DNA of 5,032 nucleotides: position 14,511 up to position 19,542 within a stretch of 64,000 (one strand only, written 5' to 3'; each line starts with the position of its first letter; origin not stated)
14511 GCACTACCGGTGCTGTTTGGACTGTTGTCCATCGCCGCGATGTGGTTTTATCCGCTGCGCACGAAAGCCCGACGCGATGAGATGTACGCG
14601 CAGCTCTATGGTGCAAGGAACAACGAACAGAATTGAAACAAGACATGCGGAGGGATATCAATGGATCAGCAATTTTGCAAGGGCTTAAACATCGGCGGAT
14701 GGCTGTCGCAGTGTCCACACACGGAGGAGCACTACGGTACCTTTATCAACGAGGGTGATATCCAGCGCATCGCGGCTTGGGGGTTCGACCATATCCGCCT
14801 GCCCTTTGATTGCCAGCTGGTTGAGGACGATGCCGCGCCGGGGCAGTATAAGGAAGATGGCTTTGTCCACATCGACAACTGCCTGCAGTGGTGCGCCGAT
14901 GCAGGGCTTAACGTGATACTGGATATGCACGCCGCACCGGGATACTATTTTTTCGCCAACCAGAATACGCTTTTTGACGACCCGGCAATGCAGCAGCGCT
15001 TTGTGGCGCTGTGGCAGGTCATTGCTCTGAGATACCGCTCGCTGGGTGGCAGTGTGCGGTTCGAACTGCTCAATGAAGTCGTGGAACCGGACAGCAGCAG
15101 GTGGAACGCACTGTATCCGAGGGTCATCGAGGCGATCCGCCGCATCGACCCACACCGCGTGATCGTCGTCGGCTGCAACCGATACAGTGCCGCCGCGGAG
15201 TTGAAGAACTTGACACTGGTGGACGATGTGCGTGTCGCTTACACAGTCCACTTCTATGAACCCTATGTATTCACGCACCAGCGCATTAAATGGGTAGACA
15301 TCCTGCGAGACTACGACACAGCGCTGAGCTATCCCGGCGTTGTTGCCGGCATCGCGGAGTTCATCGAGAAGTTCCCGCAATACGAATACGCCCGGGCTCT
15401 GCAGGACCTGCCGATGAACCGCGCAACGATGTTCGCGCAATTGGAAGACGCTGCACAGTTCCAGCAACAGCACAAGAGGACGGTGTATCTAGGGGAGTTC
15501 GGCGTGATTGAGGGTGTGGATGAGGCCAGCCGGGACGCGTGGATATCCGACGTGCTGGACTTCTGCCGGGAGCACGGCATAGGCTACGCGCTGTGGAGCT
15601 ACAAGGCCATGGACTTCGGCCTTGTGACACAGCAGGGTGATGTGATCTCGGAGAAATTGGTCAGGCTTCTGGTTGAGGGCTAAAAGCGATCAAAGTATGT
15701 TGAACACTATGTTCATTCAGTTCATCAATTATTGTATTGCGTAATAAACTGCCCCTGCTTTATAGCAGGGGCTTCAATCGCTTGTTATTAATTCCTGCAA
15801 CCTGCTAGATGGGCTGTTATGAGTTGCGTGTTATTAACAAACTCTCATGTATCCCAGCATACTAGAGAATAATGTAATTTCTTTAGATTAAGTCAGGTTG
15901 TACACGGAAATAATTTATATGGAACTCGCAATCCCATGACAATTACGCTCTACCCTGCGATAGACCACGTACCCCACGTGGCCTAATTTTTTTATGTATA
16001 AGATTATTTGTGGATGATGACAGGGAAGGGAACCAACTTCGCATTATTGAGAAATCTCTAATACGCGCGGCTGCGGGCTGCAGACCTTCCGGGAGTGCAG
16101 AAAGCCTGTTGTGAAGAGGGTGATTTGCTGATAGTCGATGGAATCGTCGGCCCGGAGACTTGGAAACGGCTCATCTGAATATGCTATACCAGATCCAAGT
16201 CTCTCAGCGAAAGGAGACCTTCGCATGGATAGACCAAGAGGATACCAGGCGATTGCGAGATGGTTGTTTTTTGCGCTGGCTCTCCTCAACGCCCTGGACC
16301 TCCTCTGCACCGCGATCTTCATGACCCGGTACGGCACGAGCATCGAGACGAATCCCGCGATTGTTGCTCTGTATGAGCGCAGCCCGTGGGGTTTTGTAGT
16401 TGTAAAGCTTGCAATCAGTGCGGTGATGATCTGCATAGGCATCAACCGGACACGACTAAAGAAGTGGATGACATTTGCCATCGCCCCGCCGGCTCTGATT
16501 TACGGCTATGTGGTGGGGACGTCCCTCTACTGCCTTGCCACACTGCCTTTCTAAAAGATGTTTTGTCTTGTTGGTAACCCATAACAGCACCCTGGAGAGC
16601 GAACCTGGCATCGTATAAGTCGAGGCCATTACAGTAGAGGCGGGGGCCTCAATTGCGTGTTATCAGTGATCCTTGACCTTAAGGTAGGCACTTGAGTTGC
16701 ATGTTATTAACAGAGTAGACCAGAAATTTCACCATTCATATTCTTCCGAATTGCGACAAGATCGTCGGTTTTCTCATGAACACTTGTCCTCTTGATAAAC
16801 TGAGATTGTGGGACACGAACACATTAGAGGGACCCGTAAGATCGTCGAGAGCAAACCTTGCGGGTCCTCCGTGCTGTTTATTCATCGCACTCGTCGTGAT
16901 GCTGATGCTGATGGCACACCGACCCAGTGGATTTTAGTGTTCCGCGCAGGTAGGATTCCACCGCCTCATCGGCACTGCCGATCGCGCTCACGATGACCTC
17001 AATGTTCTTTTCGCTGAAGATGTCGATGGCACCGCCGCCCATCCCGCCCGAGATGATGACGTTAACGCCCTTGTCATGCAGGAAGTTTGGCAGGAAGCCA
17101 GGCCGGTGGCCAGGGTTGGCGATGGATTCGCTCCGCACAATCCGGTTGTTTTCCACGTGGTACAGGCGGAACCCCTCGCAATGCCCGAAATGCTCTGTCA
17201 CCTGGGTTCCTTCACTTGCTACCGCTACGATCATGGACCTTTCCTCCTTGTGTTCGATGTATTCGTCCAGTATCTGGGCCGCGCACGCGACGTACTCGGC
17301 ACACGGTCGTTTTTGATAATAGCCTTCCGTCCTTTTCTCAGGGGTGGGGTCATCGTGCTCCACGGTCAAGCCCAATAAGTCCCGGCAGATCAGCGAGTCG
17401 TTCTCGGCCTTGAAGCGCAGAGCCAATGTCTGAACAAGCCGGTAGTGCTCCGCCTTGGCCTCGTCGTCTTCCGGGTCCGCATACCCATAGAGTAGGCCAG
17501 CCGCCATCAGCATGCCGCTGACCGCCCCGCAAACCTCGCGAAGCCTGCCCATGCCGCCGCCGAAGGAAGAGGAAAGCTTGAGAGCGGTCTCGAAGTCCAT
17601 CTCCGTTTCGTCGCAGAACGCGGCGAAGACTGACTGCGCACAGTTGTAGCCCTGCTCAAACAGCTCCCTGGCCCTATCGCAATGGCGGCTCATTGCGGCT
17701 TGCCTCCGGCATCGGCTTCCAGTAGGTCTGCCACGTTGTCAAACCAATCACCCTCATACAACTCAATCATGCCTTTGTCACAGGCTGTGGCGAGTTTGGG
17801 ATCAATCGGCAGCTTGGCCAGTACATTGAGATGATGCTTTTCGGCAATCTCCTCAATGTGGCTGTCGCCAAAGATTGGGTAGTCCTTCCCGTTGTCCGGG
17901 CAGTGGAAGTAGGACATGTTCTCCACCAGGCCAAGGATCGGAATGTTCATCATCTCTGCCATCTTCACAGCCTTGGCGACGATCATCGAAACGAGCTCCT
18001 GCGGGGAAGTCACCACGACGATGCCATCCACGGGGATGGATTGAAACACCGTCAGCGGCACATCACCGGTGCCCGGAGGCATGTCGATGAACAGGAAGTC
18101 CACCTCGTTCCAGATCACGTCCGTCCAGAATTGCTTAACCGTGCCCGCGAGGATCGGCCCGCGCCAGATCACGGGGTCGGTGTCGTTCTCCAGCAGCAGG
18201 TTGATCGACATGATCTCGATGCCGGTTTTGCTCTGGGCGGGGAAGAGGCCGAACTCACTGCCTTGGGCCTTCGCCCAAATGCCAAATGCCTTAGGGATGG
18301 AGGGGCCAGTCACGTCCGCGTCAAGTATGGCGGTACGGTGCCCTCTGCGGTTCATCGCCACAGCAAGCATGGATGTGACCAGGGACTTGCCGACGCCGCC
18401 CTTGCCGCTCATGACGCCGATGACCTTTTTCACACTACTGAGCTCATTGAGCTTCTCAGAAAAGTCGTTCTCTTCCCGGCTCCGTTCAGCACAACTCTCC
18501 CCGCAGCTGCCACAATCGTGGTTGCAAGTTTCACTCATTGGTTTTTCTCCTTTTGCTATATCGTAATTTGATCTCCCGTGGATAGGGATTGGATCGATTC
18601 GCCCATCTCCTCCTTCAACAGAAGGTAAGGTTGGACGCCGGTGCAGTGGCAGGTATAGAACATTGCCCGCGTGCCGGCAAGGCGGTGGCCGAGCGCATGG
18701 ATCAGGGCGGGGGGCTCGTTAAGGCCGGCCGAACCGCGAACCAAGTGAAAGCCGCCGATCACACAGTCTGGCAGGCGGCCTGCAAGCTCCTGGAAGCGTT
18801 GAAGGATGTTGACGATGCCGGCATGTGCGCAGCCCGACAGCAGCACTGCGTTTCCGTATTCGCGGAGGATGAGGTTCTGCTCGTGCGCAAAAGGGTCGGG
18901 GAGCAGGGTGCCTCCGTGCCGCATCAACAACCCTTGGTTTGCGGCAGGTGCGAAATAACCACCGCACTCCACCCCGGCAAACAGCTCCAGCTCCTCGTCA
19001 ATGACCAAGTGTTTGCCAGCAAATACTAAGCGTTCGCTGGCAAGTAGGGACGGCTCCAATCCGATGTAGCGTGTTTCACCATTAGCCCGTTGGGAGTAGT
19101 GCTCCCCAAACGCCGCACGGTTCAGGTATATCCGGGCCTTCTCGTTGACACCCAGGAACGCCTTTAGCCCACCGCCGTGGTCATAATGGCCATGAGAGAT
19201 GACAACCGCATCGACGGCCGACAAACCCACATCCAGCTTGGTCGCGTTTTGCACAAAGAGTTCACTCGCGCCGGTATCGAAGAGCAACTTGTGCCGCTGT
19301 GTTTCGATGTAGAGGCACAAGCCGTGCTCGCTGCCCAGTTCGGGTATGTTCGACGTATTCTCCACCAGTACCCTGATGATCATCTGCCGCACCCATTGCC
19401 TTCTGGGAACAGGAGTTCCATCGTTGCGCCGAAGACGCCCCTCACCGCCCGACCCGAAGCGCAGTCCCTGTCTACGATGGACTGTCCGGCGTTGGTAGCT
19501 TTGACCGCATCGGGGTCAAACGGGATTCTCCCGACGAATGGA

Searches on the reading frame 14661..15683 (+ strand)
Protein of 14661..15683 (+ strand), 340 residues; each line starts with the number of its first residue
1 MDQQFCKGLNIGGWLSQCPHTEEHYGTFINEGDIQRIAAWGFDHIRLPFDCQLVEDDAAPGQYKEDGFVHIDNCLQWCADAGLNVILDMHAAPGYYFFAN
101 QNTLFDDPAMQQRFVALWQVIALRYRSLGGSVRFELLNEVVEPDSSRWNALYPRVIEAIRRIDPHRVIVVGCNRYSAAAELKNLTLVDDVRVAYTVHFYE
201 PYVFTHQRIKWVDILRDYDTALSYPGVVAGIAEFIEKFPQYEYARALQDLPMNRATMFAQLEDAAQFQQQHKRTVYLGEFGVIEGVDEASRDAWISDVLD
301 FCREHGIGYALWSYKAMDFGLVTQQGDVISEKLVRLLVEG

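Call 50: search_protein_families(library=pfam, proteins=[window:14661-15683:+])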
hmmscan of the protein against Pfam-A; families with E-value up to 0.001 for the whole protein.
window:14661-15683:+ (340 aa): 1 family
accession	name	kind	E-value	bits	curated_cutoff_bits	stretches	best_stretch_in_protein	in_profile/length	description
PF00150.24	Cellulase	-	6.8e-39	134.4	23.5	1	22-316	14-270/272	Cellulase (glycosyl hydrolase family 5)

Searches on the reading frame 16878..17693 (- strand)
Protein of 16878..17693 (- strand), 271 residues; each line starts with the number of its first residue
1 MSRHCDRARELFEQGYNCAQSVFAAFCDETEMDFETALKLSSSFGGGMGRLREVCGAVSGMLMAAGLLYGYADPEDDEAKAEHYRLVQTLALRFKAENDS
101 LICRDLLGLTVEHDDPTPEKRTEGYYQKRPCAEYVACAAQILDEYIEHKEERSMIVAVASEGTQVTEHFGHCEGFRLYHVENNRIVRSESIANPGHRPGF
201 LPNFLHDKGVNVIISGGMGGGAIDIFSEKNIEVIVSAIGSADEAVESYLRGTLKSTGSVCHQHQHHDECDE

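Call 109: search_protein_families(library=pfam, proteins=[window:16878-17693:-], max_evalue=0.0001)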
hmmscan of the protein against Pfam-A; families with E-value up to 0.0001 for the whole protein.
window:16878-17693:- (271 aa): 2 families
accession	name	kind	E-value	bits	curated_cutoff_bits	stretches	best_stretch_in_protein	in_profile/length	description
PF09719.15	C_GCAxxG_C_C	-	4.9e-38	130.3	27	1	16-145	1-118/118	Putative redox-active protein (C_GCAxxG_C_C)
PF02579.22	Nitro_FeMo-Co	-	3.3e-21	75.8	26.3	1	162-249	2-93/94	Dinitrogenase iron-molybdenum cofactor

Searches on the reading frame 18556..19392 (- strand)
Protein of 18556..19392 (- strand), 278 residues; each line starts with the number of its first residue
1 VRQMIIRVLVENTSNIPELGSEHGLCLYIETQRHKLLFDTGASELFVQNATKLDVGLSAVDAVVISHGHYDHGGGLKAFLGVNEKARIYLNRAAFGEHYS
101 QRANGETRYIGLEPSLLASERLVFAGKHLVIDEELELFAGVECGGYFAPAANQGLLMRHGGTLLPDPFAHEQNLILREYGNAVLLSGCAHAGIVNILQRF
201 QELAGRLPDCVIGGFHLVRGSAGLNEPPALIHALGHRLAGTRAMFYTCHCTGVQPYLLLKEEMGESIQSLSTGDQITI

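Call 109: search_protein_families(library=pfam, proteins=[window:18556-19392:-], max_evalue=0.0001)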
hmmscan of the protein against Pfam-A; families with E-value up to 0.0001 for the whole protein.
window:18556-19392:- (278 aa): 2 families
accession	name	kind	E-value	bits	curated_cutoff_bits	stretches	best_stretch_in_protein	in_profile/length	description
PF00753.33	Lactamase_B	-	4e-11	43.7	22.7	1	23-94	5-78/196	Metallo-beta-lactamase superfamily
PF12706.13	Lactamase_B_2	-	4.1e-07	30.2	27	1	34-102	1-73/200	Beta-lactamase superfamily domain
